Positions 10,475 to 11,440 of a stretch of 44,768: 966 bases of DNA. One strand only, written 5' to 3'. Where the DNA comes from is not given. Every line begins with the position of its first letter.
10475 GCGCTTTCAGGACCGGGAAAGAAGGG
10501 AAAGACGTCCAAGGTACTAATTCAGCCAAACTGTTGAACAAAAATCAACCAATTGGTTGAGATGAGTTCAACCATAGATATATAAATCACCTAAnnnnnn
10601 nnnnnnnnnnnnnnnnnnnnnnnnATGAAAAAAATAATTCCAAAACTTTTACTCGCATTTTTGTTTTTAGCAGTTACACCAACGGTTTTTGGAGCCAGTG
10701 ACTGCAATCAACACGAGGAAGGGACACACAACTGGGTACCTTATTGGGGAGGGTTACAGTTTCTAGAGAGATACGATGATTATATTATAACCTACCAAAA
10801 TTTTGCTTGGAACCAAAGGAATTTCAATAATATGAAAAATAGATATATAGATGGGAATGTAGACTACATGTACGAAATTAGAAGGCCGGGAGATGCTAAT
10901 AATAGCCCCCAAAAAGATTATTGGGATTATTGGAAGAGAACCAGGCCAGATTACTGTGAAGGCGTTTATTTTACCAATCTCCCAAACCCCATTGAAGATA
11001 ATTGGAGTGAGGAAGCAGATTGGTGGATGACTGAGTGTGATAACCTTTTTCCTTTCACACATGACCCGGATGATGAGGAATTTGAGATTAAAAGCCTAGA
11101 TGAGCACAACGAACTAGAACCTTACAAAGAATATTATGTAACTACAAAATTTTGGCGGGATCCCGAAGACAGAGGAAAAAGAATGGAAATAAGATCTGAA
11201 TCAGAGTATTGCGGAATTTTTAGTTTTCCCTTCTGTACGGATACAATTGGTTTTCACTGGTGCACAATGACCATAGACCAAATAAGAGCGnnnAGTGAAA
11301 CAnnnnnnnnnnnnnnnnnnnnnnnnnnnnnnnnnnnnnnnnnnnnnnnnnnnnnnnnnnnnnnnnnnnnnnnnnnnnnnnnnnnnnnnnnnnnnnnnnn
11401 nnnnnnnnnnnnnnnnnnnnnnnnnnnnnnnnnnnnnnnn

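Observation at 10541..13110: Uncharacterised secreted Cys-rich protein plus anchored partner cassette, present twice in 20 kb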

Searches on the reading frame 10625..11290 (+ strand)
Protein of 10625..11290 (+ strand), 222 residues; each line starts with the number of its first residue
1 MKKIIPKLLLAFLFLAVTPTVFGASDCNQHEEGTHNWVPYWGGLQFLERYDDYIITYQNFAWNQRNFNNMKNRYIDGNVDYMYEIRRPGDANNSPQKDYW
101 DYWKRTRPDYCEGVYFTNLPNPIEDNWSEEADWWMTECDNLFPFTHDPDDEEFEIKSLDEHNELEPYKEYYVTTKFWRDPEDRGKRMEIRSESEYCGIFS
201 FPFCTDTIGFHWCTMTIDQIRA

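Call 6: search_protein_families(library=pfam, proteins=[window:10625-11290:+], max_evalue=1)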
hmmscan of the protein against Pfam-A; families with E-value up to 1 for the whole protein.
window:10625-11290:+ (222 aa): 0 families

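Call 10: find_homologous_proteins(query=window:10625-11290:+)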
Query window:10625-11290:+ (222 aa): 3 proteins with E <= 0.001 among 49 candidates.
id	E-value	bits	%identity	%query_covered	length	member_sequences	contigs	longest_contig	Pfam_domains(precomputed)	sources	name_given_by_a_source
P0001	2.8e-158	543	100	100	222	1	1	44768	-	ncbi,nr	ncbi:MAG: hypothetical protein Q7K34_01605 [archaeon]|nr:hypothetical protein [archaeon]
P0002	2.5e-73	265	57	100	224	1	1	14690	-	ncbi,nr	ncbi:MAG: hypothetical protein Q7K34_01070 [archaeon]|nr:hypothetical protein [archaeon]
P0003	4.7e-49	185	46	100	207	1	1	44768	-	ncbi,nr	ncbi:MAG: hypothetical protein Q7K34_01740 [archaeon]|nr:hypothetical protein [archaeon]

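Call 13: find_encoding_contigs(protein=P0002, flank=10000)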
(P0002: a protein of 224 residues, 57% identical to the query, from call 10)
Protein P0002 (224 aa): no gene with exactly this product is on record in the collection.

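Call 25: search_protein_families(library=ncbifam, proteins=[window:10625-11290:+], max_evalue=1)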
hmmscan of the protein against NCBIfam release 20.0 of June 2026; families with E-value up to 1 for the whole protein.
window:10625-11290:+ (222 aa): 0 families

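Call 26: search_protein_families(library=padloc, proteins=[window:10625-11290:+], max_evalue=1)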
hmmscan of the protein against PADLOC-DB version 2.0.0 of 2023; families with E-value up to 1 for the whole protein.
window:10625-11290:+ (222 aa): 0 families

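Call 34: predict_structure(alignment_id=A3)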
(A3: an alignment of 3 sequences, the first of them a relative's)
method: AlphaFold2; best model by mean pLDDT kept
length: 222 residues; sequences in the alignment: 3
mean_pLDDT: 38.9   pTM: 0.33
mean pLDDT of the five models: 38.9, 37.3, 33.6, 30.7, 29.6
residues with pLDDT >= 90: 0; 70-90: 0; 50-70: 8; < 50: 214
segments of 3 or more residues with pLDDT < 50: 1-3, 12-177, 180-222
pLDDT, mean of each block of 10 residues (from residue 1): 51 40 31 37 45 46 47 43 44 40 40 36 32 32 32 29 39 47 46 34 31 37 26
secondary structure, 60 per line:
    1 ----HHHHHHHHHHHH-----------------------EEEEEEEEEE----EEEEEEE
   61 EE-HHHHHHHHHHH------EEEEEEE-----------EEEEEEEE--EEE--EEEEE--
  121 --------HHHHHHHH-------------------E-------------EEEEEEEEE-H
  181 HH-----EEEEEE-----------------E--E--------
elements in order: H5-16 E40-49 E54-62 H64-74 E81-87 E99-106 E109-111 E114-118 H129-136 E170-178 E188-193

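Call 36: search_solved_structures(query=A3, max_evalue=10)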
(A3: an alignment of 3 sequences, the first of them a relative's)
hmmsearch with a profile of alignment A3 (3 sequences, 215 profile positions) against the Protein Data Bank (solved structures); distinct sequences matched with E-value up to 10: 2.
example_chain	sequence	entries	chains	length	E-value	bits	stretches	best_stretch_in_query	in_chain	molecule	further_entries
9min_D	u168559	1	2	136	0.24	14.4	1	125-183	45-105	designed minibinder KH46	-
7fh0_A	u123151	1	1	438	0.58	13.1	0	58-86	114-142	Spike protein S1,Spike protein S1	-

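Call 38: search_protein_representatives(alignment_id=A3)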
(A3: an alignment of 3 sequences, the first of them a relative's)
Query: 3 sequences, 215 profile positions. Proteins with E-value up to 0.001 (for the whole library): 53; up to 1e-10: 38; up to 1e-30: 2. The best 53 are listed.
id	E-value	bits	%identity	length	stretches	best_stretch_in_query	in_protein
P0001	1.5e-121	420.3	-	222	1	1-215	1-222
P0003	1.7e-108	377.7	-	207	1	1-215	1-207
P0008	7.8e-28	114.1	-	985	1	36-210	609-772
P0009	8.3e-27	110.7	-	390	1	36-208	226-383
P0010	2.9e-26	108.9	-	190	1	36-214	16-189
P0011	5.2e-26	108.1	-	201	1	21-211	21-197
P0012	2.4e-24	102.6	-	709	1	36-209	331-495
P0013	1.6e-22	96.7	-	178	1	33-212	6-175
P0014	5.1e-22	95.1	-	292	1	30-214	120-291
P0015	1.7e-21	93.3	-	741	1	33-200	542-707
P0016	1.7e-20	90.0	-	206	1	10-209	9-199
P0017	2.3e-19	86.4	-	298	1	35-199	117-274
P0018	4.3e-19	85.5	-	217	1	79-214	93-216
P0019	2.3e-18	83.1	-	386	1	35-197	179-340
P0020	1.2e-17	80.8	-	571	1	36-208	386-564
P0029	8.8e-15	71.4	-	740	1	36-192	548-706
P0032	2.3e-13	66.8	-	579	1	34-198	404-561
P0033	3.6e-13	66.1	-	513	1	24-182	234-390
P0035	7.6e-13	65.1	-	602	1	33-192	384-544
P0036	5.5e-12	62.3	-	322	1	36-210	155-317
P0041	1.8e-11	60.6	-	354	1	37-214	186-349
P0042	5.1e-11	59.1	-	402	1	53-198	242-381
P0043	8.5e-11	58.4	-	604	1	37-191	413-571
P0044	2.6e-10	56.8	-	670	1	36-197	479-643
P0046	3.7e-10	56.3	-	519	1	37-208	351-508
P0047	4.0e-10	56.2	-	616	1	36-193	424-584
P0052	3.3e-08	49.9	-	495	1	32-194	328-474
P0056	1.4e-06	44.6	-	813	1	37-191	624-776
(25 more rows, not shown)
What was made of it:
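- The P1 domain has 53 relatives among 1.84 billion representative proteins (call 38).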

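Call 40: search_protein_families(library=pfam, proteins=[P0008, P0009, P0012, P0015, P0020, P0029, P0032, P0035, P0043, P0044], max_evalue=0.01)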
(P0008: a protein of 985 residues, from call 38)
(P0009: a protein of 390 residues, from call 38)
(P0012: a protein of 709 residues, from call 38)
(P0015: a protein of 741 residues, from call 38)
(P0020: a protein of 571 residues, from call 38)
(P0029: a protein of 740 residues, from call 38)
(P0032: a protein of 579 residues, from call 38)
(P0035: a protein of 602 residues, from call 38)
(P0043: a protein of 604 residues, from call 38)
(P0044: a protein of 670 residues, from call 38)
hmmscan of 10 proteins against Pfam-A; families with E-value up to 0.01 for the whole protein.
P0008 (985 aa): 3 families
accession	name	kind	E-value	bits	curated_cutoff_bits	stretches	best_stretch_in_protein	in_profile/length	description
PF24517.2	CBM96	-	9.7e-14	52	26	1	305-414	37-141/164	Carbohydrate-binding module family 96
PF07705.17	CARDB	-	6.7e-12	45.9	22.7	1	518-594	24-100/101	CARDB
PF00688.24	TGFb_propeptide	-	0.0004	20.5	25.8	1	296-444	100-240/242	TGF-beta propeptide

P0009 (390 aa): 7 families
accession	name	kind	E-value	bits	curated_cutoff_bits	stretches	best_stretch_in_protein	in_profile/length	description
PF18911.6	PKD_4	-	2.4e-21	76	27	2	133-223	1-85/85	PKD domain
PF17963.7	Big_9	-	1.8e-09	38.8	23.6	1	133-222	1-89/89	Bacterial Ig domain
PF22352.2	K319L-like_PKD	-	2.2e-09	37.6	27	1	140-223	1-84/84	K319L-like, PKD domain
PF21027.3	Sde0182_C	-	1.6e-07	32.2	27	1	152-200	2-44/83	Cellulose-binding protein Sde0182, C-terminal domain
PF00801.26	PKD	-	1.9e-07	31.4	23.5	2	45-128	4-80/80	PKD domain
PF02010.21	REJ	-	8.7e-07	28.3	25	1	100-172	42-127/452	REJ domain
PF17803.7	Cadherin_4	-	0.0011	19.8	25.1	1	123-176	1-59/71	Bacterial cadherin-like domain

P0012 (709 aa): 2 families
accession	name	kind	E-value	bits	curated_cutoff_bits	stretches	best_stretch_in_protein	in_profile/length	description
PF07705.17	CARDB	-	1.7e-16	60.7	22.7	1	230-316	14-100/101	CARDB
PF25275.1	Golvesin_C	-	2.9e-15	56.9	31.6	1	50-179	14-132/132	Golvesin C-terminal domain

P0015 (741 aa): 0 families

P0020 (571 aa): 1 family
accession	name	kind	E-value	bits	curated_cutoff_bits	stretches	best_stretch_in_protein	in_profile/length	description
PF07691.17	PA14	-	8.5e-15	55.3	24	1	129-232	36-144/147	PA14 domain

P0029 (740 aa): 0 families

P0032 (579 aa): 0 families

P0035 (602 aa): 0 families

P0043 (604 aa): 0 families

P0044 (670 aa): 0 families
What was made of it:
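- No cohesin or dockerin similarity was found (calls 6, 40).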

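Call 48: find_homologous_proteins(query=A4, max_evalue=0.001)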
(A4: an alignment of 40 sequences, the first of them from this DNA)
Query A4 (40 sequences) (203 aa, profile of the alignment): 7 proteins with E <= 0.001 among 361 candidates.
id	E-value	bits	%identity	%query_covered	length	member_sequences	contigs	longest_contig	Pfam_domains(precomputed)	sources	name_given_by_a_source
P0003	1.2e-54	203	48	100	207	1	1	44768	-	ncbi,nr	ncbi:MAG: hypothetical protein Q7K34_01740 [archaeon]|nr:hypothetical protein [archaeon]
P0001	7.0e-52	194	100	100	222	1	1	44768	-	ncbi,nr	ncbi:MAG: hypothetical protein Q7K34_01605 [archaeon]|nr:hypothetical protein [archaeon]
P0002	1.7e-51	192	55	100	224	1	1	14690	-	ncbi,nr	ncbi:MAG: hypothetical protein Q7K34_01070 [archaeon]|nr:hypothetical protein [archaeon]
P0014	5.8e-50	187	32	92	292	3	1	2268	-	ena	-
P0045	1.7e-45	173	26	79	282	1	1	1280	-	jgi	jgi:hypothetical protein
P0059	9.8e-44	167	38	89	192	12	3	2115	-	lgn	-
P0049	9.5e-20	89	40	51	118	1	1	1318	-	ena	-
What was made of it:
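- Tried and rejected: The word-indexed search with the 40-sequence profile recovered only 7 proteins (call 48).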

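Call 49: search_solved_structures(query=A4, max_evalue=10)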
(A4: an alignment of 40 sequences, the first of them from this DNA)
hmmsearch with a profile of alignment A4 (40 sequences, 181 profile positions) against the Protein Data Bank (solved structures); distinct sequences matched with E-value up to 10: 0.
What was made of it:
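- On Carbohydrate-active enzyme / peptidase families: A 40-sequence profile found nothing among PDB sequences at E<=10 (call 49).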

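Call 50: find_encoding_contigs(protein=P0012, flank=10000)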
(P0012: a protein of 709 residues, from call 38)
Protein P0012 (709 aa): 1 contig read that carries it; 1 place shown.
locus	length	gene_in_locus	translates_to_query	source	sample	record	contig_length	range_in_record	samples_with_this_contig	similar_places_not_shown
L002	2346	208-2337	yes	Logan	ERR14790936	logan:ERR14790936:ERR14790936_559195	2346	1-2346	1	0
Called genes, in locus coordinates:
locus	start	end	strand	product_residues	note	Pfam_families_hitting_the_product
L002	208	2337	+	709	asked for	PF25275:Golvesin_C, PF07705:CARDB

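Call 51: find_encoding_contigs(protein=P0008, flank=10000)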
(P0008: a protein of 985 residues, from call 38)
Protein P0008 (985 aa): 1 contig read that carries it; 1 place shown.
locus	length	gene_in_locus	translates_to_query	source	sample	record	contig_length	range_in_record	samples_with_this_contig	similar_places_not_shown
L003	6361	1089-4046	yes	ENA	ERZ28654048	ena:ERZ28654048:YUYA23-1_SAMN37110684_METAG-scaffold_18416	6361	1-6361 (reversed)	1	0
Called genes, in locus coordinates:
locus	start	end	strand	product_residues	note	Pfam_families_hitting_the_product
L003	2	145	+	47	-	?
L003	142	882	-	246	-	PF00072:Response_reg (weak), PF00196:GerE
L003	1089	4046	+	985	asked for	PF24517:CBM96, PF07705:CARDB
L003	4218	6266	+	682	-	-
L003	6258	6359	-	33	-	?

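Call 57: find_related_loci(query=A6, collection=genome_contigs, flank=10000)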
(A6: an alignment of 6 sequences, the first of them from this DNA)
Query A6 (203 aa) in genome_contigs; peptide patterns used: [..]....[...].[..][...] (x = any residue, [..] = any of these).
101 stretches matched a pattern, but none encodes a relative of the query by tblastn (E <= 1e-3).

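Call 58: find_related_loci(query=A6, collection=metagenome_contigs, flank=10000)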
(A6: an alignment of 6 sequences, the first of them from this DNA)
Query A6 (203 aa) in metagenome_contigs; peptide patterns used: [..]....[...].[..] (x = any residue, [..] = any of these).
566 stretches matched a pattern; 1 encode a relative of the query (tblastn E <= 1e-3); 1 distinct loci.
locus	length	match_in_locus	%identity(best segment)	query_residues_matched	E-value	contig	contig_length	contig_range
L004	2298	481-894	30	40-197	6e-10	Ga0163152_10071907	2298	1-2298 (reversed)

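Call 61: find_encoding_contigs(protein=P0059, flank=10000)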
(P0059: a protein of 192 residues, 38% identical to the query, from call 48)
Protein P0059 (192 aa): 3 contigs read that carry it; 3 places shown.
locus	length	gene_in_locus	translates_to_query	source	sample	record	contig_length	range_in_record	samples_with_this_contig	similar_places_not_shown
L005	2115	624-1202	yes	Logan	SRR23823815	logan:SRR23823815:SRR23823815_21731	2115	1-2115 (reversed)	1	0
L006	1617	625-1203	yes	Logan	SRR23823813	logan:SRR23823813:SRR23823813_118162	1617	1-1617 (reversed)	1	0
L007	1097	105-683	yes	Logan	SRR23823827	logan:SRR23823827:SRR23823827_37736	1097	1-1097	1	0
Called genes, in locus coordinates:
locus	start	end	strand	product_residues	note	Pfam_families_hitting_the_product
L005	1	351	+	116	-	?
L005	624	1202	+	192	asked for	-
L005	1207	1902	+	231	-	-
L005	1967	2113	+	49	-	?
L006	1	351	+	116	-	?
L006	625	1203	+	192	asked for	-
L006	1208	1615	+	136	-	?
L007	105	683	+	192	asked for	-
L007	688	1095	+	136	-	?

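Call 62: find_encoding_contigs(protein=P0011, flank=10000)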
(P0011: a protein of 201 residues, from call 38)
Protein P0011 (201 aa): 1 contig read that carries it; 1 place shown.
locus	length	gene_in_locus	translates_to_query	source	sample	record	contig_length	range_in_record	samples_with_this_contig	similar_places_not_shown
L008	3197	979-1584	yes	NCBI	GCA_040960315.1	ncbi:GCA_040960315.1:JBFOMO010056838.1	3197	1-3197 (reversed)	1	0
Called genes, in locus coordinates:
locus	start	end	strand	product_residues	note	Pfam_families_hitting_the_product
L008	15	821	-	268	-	-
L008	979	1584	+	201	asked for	-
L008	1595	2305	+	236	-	-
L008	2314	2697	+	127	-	-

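Call 63: find_encoding_contigs(protein=P0016, flank=10000)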
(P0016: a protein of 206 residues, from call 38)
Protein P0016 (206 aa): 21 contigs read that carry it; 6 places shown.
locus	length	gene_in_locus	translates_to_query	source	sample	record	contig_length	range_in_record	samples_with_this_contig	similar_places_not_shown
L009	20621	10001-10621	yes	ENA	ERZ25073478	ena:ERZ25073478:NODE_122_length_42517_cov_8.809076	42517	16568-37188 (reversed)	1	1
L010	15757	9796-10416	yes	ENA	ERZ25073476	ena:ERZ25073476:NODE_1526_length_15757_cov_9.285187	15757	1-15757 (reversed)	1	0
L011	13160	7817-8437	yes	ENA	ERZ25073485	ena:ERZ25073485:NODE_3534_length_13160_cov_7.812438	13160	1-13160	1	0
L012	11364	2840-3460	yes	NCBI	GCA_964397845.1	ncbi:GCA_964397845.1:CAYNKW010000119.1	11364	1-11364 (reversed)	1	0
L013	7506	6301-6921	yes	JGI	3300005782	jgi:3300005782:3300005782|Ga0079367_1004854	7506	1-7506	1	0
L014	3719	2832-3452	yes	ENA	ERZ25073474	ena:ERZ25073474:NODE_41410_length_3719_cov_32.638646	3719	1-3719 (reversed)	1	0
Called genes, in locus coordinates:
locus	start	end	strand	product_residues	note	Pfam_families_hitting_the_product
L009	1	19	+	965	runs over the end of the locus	PF02687:FtsX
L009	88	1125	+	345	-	PF00005:ABC_tran, PF13304:AAA_21 (faint)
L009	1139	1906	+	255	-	PF00005:ABC_tran, PF13304:AAA_21 (faint)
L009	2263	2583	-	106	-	PF02312:CBF_beta (weak)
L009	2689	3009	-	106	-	-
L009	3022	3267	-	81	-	PF03621:MbtH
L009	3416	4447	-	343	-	PF00586:AIRS, PF02769:AIRS_C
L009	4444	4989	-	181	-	PF00156:Pribosyltran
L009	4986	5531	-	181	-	PF00156:Pribosyltran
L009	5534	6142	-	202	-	PF00265:TK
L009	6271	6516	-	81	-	PF01197:Ribosomal_L31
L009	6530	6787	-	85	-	PF01016:Ribosomal_L27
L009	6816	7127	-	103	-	PF00829:Ribosomal_L21p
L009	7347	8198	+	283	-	PF00486:Trans_reg_C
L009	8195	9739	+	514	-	PF00496:SBP_bac_5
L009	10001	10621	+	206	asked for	-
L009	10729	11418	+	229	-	-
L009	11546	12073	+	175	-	-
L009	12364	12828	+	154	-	-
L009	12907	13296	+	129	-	PF19545:DUF6069 (weak)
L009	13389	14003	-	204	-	PF13492:GAF_3, PF01590:GAF, PF13185:GAF_2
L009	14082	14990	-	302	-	PF00294:PfkB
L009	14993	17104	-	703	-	PF22745:Nlig-Ia, PF01653:DNA_ligase_aden, PF03120:OB_DNA_ligase, PF03119:DNA_ligase_ZBD, PF12826:HHH_2, PF14520:HHH_5, PF00533:BRCT, PF16589:BRCT_2 (weak), +2 more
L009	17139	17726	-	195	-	-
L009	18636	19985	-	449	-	PF00919:UPF0004, PF04055:Radical_SAM, PF01938:TRAM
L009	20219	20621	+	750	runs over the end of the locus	PF05496:RuvB_N, PF00004:AAA, PF07728:AAA_5 (faint), PF13173:AAA_14 (weak), PF16193:AAA_assoc_2, PF12002:MgsA_C, PF13649:Methyltransf_25 (faint), PF08242:Methyltransf_12 (weak)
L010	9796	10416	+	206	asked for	-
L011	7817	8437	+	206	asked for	-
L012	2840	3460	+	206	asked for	-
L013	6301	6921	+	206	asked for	-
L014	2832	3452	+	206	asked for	-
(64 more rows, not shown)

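Call 71: find_encoding_contigs(protein=P0015, flank=10000, max_places=3)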
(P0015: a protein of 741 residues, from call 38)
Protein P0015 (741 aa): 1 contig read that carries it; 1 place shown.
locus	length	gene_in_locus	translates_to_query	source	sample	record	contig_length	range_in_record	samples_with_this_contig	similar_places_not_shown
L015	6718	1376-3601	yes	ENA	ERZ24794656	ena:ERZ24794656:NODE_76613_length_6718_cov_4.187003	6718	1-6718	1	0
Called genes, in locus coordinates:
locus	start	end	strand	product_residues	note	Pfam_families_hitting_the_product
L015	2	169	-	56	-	?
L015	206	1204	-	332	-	-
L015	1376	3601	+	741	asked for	-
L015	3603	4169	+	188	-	-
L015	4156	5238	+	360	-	PF11617:Cu-binding_MopE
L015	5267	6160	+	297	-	-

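Call 72: find_encoding_contigs(protein=P0044, flank=10000, max_places=3)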
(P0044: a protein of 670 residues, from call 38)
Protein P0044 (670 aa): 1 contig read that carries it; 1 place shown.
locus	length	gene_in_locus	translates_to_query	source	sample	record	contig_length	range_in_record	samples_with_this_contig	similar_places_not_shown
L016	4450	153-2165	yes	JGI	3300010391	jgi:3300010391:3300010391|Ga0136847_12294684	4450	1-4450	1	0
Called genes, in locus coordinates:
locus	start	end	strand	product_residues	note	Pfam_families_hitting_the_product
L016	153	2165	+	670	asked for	-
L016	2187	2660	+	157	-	-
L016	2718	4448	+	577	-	?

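Call 73: find_encoding_contigs(protein=P0013, flank=10000, max_places=3)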
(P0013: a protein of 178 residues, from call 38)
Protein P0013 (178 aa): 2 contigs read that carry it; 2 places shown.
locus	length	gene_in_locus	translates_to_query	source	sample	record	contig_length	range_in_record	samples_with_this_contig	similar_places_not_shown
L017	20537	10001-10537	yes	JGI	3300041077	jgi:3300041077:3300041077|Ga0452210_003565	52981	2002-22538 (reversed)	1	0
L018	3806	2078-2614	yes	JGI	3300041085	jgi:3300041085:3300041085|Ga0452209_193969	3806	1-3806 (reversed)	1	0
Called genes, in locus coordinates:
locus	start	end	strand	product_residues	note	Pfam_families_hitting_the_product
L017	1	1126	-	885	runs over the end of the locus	PF01833:TIG (faint)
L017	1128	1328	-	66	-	-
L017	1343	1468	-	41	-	-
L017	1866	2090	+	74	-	-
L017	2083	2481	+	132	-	-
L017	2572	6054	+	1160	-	PF00092:VWA (weak), PF13768:VWA_3 (faint)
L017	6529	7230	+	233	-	PF01966:HD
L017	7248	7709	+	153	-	PF00583:Acetyltransf_1, PF13508:Acetyltransf_7, PF08445:FR47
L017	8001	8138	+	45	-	-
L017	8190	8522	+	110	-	-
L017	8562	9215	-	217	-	PF18742:DpnII-MboI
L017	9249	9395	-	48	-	-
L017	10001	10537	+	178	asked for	-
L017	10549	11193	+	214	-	-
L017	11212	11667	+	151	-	-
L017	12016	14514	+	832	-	PF07603:Lcl_C, PF00092:VWA (weak), PF13519:VWA_2 (faint)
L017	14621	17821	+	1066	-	PF18626:Gln_deamidase_2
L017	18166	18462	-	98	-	-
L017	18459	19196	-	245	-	PF01936:NYN, PF12872:OST-HTH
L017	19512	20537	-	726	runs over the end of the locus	PF00931:NB-ARC, PF05729:NACHT (faint)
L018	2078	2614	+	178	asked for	-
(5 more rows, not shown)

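Call 78: search_protein_families(library=phrogs, proteins=[window:10625-11290:+, P0011, P0016, P0013], max_evalue=0.1)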
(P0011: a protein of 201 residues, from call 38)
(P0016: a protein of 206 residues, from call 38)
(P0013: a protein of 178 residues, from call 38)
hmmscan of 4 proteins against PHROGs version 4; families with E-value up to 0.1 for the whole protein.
window:10625-11290:+ (222 aa): 0 families

P0011 (201 aa): 0 families

P0016 (206 aa): 1 family
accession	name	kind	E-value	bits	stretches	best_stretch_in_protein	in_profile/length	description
phrog_9614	-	unknown function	0.051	14.7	1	71-167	7-100/180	-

P0013 (178 aa): 0 families

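Call 79: search_protein_families(library=pfam, proteins=[P0041, P0033, P0046, P0047, P0056, P0052, P0042, P0036, P0014, P0017], max_evalue=0.01)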
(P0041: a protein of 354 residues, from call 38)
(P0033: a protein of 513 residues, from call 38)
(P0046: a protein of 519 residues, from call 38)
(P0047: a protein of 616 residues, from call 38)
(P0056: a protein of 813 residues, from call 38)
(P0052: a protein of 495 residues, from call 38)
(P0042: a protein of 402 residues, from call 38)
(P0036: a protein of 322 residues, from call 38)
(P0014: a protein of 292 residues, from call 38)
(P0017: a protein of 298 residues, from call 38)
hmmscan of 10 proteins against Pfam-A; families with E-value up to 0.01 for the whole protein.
P0041 (354 aa): 3 families
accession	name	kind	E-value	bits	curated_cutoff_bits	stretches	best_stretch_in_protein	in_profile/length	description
PF14200.12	RicinB_lectin_2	-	9.3e-51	170.9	25.6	3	90-170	11-89/89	Ricin-type beta-trefoil lectin domain-like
PF00652.28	Ricin_B_lectin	-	2.3e-23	83.2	29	1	45-180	5-126/126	Ricin-type beta-trefoil lectin domain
PF03498.20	CDtoxinA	-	0.0048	16.9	22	0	61-128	68-131/149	Cytolethal distending toxin A/C domain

P0033 (513 aa): 0 families

P0046 (519 aa): 0 families

P0047 (616 aa): 0 families

P0056 (813 aa): 2 families
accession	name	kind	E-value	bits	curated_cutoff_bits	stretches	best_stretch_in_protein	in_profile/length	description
PF06739.17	SBBP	-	2e-25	88.9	20.5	4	258-288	1-32/38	Beta-propeller repeat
PF13360.13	PQQ_2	-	0.00014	22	27.6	1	247-367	5-101/233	Outer membrane protein assembly factor BamB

P0052 (495 aa): 0 families

P0042 (402 aa): 0 families

P0036 (322 aa): 0 families

P0014 (292 aa): 0 families

P0017 (298 aa): 0 families
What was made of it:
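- On Polymorphic toxin system: Pfam scans of 20 multidomain members found only CBM96, CARDB, PKD, PA14, Golvesin_C, RicinB and SBBP (calls 40, 79).
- On Carbohydrate-active enzyme / peptidase families: CBM96 (9.7e-14), RicinB_lectin_2 (9e-51) and PA14 (8.5e-15) lie N-terminal to P1 domains (calls 40, 79).
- P1 partner domains are CBM96, CARDB, PKD, PA14, Golvesin_C, RicinB and SBBP (calls 40, 79). P1 sits at the extreme C-terminus of proteins with very different N-terminal binding domains, including RicinB as in AB toxins (calls 38, 40, 79). No RHS, LXG, FHA, HINT or other known trafficking or pre-toxin domain appeared in the 20 multi-domain members scanned (calls 40, 79). The domain is appended to CBM96, RicinB, PA14, PKD and CARDB, as in many secreted carbohydrate-active enzymes and peptidases (calls 40, 79). 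The P1 domain is C-terminal in heterogeneous surface proteins (calls 38, 40, 79).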
